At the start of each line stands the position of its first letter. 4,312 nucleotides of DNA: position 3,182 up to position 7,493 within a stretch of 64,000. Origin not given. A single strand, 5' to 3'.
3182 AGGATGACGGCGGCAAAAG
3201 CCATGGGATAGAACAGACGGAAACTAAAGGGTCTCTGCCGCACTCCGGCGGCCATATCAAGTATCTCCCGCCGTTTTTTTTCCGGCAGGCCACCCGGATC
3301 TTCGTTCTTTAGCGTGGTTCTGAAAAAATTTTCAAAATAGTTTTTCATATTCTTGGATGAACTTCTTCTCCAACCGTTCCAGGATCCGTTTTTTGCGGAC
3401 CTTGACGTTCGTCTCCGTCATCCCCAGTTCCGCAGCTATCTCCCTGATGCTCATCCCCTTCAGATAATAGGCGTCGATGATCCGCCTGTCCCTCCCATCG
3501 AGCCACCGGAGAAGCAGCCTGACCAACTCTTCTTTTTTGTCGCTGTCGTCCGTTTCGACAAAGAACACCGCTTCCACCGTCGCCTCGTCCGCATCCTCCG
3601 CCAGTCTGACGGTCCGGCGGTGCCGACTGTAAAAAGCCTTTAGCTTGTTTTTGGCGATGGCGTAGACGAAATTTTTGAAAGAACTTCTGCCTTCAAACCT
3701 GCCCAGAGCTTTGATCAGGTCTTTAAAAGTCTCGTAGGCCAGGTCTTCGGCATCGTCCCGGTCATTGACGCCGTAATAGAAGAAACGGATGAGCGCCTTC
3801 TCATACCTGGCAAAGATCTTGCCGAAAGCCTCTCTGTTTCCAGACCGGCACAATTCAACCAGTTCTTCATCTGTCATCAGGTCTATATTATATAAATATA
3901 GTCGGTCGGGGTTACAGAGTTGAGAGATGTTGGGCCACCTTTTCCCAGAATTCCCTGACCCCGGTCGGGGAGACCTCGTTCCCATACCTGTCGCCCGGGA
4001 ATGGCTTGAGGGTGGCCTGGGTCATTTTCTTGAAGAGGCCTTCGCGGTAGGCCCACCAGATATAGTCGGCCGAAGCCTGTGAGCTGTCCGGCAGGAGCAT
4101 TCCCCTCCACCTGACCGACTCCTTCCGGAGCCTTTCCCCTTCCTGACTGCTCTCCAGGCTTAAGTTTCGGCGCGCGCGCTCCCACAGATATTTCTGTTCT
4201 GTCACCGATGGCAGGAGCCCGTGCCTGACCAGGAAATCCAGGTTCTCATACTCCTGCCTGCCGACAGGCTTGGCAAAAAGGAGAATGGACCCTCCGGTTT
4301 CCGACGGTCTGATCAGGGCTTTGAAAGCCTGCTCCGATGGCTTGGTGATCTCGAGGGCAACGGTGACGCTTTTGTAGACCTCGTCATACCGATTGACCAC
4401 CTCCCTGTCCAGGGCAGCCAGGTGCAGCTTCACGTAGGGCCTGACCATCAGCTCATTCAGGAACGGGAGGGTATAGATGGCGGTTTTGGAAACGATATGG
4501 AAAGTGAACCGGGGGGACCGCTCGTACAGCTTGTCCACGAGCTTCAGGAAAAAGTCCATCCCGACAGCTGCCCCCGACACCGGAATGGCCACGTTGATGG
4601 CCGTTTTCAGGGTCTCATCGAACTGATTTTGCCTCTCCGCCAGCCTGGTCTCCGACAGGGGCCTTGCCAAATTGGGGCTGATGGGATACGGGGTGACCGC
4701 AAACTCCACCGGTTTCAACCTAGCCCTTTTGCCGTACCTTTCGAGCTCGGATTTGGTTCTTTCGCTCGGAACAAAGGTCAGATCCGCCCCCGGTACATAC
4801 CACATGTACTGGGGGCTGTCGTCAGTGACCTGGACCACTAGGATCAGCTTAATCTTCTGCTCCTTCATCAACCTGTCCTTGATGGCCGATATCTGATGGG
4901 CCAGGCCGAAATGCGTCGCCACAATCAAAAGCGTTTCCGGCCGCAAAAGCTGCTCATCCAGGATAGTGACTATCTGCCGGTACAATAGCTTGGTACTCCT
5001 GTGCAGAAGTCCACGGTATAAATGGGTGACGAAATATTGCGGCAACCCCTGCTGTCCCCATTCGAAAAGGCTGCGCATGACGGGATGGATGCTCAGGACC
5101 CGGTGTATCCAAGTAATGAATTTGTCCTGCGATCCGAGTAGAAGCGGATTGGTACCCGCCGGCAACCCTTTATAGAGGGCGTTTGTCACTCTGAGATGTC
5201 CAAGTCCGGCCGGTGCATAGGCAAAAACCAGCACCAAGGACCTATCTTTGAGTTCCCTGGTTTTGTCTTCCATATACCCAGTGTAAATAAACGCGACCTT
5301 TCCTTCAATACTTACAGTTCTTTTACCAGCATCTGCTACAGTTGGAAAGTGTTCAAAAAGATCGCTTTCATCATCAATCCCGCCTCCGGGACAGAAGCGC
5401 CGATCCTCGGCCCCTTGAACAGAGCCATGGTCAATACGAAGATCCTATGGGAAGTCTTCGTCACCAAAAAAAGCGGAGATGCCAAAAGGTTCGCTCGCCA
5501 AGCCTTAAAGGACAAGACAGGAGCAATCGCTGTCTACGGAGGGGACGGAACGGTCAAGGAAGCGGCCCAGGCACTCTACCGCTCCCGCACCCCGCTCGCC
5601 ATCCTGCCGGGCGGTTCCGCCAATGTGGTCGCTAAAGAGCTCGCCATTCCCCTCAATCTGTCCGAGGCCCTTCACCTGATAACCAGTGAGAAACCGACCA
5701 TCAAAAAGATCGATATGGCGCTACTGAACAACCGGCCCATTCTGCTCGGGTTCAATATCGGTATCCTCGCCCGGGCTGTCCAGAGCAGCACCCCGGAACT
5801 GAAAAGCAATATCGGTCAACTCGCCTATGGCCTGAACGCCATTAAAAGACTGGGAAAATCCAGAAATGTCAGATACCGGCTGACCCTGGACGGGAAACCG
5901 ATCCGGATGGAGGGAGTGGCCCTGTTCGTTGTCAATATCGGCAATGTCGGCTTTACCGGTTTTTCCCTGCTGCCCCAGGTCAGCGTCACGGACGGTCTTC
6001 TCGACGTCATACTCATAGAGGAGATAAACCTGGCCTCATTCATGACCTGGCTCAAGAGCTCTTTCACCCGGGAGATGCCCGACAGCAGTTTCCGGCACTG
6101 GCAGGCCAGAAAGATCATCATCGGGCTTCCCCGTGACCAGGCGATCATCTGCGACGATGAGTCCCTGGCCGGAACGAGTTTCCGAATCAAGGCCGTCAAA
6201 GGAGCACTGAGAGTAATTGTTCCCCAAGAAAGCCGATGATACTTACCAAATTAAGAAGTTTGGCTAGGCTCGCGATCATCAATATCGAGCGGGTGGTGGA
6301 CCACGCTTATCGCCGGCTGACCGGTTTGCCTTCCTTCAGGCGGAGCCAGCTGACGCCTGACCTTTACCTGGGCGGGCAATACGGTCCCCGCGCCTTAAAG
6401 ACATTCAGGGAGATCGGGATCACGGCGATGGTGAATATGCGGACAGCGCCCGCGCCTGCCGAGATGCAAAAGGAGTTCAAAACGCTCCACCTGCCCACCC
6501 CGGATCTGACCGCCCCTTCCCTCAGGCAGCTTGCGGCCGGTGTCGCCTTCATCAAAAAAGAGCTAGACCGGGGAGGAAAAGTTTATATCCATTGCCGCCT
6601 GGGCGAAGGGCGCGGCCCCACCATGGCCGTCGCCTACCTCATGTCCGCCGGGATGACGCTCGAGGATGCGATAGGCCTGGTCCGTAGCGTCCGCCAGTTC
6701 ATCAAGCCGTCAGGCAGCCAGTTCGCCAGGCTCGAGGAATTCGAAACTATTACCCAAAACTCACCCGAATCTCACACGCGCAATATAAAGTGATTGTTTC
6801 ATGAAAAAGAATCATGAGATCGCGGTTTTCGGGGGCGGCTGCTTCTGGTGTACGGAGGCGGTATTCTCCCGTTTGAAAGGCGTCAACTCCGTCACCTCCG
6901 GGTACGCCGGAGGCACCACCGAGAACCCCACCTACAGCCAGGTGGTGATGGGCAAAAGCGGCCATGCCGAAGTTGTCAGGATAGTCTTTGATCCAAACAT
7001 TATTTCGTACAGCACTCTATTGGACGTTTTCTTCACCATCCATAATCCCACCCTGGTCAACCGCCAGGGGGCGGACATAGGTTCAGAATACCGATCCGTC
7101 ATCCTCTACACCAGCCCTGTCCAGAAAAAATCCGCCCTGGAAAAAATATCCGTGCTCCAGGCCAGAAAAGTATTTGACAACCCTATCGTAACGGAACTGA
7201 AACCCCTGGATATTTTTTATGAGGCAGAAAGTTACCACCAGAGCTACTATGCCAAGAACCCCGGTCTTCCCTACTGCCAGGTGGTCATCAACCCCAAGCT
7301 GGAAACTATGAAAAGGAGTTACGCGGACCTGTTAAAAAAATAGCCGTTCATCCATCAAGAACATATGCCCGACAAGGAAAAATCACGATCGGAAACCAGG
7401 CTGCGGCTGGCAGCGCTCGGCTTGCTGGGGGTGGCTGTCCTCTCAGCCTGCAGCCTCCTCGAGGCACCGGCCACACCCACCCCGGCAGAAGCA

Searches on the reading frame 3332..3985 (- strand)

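Call 51: search_protein_families(library=pfam, proteins=[window:3332-3985:-], max_evalue=0.0001)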
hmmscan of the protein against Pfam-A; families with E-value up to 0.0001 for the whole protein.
window:3332-3985:- (217 aa): 5 families
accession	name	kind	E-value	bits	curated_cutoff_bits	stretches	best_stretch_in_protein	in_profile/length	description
PF04542.20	Sigma70_r2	-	3e-11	43.4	24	1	58-125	2-71/71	Sigma-70 region 2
PF08281.18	Sigma70_r4_2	-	6.7e-11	42.1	25.7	1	154-205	3-54/54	Sigma-70, region 4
PF04545.22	Sigma70_r4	-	1.1e-09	38.1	24.1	1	159-205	2-48/50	Sigma-70, region 4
PF07638.17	Sigma70_ECF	-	4.6e-06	27.1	21.1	1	41-201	6-175/185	ECF sigma factor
PF00196.25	GerE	-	9.3e-05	22.4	23.5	0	173-206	13-46/57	Bacterial regulatory proteins, luxR family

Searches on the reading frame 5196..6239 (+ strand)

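Call 51: search_protein_families(library=pfam, proteins=[window:5196-6239:+], max_evalue=0.0001)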
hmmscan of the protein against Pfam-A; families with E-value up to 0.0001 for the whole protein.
window:5196-6239:+ (347 aa): 2 families
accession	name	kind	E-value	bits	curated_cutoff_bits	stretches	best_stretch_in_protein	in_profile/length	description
PF00781.29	DAGK_cat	-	2.3e-23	82.6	23.6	1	56-174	2-122/125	Diacylglycerol kinase catalytic domain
PF19279.4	YegS_C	-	4.9e-18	65.8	27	1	195-342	11-158/158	YegS C-terminal NAD kinase beta sandwich-like domain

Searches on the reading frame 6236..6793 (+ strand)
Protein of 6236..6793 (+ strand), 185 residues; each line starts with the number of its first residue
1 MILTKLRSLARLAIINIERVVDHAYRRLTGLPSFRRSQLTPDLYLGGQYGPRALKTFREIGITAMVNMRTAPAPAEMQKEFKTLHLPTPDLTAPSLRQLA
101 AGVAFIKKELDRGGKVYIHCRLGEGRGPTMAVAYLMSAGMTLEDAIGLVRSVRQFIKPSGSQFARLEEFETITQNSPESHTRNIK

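Call 51: search_protein_families(library=pfam, proteins=[window:6236-6793:+], max_evalue=0.0001)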
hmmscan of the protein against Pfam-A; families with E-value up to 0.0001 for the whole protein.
window:6236-6793:+ (185 aa): 4 families
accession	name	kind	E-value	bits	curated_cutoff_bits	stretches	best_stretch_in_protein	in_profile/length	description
PF00782.25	DSPc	-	1.2e-18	67.6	33.5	1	43-171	1-132/133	Dual specificity phosphatase, catalytic domain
PF22785.1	Tc-R-P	-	1.7e-13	51.5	27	1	54-139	16-105/106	Polymorphic toxin system, DSP-PTPase phosphatase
PF22784.1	PTP-SAK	-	5e-11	43.3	27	1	56-143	26-117/153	Swiss Army Knife protein, DSP-PTPase phosphatase domain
PF22741.1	PTP-NADK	-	1.7e-06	28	27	1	43-147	30-143/163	DSP-PTPase phosphatase fused to NAD+ Kinase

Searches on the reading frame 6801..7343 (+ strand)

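Call 51: search_protein_families(library=pfam, proteins=[window:6801-7343:+], max_evalue=0.0001)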
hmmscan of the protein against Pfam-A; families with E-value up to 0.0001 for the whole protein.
window:6801-7343:+ (180 aa): 1 family
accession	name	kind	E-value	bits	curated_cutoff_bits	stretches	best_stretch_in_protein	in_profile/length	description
PF01625.27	PMSR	-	6.8e-62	208.7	23.7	1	8-160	2-153/153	Peptide methionine sulfoxide reductase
